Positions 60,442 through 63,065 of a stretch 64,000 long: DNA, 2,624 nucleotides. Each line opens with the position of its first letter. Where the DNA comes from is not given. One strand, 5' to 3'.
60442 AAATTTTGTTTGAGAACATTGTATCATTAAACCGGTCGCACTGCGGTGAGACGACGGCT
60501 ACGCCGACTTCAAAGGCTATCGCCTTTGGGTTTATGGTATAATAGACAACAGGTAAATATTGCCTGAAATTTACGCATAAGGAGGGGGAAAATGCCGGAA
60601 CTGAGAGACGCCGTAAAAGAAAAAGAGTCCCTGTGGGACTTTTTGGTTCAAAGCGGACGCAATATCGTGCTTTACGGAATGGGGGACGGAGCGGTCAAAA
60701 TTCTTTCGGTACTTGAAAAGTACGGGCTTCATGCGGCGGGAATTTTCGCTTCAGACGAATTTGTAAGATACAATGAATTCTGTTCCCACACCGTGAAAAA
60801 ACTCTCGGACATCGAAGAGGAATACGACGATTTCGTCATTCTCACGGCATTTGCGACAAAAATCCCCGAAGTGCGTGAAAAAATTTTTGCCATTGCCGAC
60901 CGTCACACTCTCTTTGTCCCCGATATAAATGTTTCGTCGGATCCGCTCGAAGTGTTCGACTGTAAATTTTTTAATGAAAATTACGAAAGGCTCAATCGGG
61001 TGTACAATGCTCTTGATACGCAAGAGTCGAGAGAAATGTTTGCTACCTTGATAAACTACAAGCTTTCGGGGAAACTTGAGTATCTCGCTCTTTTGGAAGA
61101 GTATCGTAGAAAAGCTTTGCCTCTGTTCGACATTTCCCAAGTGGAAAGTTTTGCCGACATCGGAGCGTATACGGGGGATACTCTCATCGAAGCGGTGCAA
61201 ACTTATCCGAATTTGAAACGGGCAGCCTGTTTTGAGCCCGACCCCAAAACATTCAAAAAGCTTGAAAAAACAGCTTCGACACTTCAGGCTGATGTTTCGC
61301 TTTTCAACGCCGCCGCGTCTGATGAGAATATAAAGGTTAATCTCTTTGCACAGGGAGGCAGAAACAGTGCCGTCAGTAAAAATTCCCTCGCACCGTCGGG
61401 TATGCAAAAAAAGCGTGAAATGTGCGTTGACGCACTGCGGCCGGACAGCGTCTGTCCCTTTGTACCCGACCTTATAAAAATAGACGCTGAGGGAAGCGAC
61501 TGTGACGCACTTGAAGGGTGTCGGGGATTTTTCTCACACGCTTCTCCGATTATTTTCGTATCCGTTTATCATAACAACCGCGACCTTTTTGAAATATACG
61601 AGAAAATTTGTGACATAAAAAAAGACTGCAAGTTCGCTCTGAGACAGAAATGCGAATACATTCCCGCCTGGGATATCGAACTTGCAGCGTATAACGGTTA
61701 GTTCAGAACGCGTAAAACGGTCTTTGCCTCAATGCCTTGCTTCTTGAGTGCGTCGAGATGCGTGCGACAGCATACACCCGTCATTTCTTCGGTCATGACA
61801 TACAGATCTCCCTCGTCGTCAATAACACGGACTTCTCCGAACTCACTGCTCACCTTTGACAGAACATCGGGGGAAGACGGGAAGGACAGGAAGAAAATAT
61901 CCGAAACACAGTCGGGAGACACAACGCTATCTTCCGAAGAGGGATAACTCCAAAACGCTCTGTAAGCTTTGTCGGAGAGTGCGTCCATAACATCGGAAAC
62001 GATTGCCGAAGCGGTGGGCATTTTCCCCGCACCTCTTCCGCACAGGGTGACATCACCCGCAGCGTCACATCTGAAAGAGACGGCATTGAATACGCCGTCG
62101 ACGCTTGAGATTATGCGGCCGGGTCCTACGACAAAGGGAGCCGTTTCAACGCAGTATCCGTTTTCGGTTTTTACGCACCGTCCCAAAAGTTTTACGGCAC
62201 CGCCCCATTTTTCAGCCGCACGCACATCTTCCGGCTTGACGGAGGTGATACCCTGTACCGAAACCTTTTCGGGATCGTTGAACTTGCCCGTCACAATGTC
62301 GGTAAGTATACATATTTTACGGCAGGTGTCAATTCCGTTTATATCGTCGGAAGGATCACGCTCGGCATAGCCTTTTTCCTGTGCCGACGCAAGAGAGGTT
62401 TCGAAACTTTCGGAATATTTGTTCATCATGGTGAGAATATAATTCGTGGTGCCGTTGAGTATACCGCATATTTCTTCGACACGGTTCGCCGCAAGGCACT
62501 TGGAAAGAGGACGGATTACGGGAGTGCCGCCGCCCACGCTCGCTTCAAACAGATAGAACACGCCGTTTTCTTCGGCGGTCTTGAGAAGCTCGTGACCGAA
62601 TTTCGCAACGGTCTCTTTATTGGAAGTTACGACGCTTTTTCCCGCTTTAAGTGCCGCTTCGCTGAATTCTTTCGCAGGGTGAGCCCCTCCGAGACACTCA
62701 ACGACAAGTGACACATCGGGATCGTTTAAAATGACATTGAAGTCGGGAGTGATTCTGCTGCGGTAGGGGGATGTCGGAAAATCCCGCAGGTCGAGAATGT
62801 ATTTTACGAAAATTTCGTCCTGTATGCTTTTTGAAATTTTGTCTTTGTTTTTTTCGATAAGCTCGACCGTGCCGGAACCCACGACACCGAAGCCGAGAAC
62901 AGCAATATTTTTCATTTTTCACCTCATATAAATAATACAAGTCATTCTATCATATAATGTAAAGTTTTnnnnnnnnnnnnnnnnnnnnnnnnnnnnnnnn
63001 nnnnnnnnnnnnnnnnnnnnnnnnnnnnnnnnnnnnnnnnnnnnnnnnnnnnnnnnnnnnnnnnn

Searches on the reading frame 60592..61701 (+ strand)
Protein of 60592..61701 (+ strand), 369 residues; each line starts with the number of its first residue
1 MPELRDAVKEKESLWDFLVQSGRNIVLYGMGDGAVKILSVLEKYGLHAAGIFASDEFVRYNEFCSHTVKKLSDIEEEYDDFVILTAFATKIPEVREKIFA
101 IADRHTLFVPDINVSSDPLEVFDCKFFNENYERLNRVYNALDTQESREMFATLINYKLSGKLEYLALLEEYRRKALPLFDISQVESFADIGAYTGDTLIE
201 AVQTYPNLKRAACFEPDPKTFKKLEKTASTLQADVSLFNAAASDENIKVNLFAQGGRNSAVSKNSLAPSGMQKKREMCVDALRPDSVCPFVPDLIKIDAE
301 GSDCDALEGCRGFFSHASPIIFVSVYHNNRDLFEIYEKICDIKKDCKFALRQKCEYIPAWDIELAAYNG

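Call 67: search_protein_families(library=pfam, proteins=[window:60592-61701:+], max_evalue=0.00001)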
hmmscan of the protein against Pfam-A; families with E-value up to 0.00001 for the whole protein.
window:60592-61701:+ (369 aa): 1 family
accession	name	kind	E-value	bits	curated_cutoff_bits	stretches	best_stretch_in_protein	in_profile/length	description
PF05050.19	Methyltransf_21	-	7.8e-10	39.6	22.7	1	189-339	1-166/173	Methyltransferase FkbM domain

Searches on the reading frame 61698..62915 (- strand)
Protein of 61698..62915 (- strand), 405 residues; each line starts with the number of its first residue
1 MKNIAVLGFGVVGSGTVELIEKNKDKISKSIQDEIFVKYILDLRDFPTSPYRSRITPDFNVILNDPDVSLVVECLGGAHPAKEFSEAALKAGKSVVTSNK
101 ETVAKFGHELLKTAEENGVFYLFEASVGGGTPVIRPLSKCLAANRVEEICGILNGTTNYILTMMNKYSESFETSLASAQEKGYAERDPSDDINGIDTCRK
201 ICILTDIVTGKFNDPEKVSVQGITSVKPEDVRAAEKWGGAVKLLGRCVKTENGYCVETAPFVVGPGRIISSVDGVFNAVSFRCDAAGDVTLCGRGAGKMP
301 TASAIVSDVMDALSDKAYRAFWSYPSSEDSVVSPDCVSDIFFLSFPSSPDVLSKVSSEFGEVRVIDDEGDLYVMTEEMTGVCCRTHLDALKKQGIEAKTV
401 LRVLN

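Call 67: search_protein_families(library=pfam, proteins=[window:61698-62915:-], max_evalue=0.00001)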
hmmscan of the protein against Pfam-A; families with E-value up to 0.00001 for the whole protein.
window:61698-62915:- (405 aa): 2 families
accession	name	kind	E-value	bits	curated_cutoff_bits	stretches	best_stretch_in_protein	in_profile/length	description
PF00742.24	Homoserine_dh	-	1.8e-56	191.1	22.9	1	132-310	1-173/173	Homoserine dehydrogenase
PF03447.22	NAD_binding_3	-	4.4e-14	53.6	24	1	8-124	1-116/116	Homoserine dehydrogenase, NAD binding domain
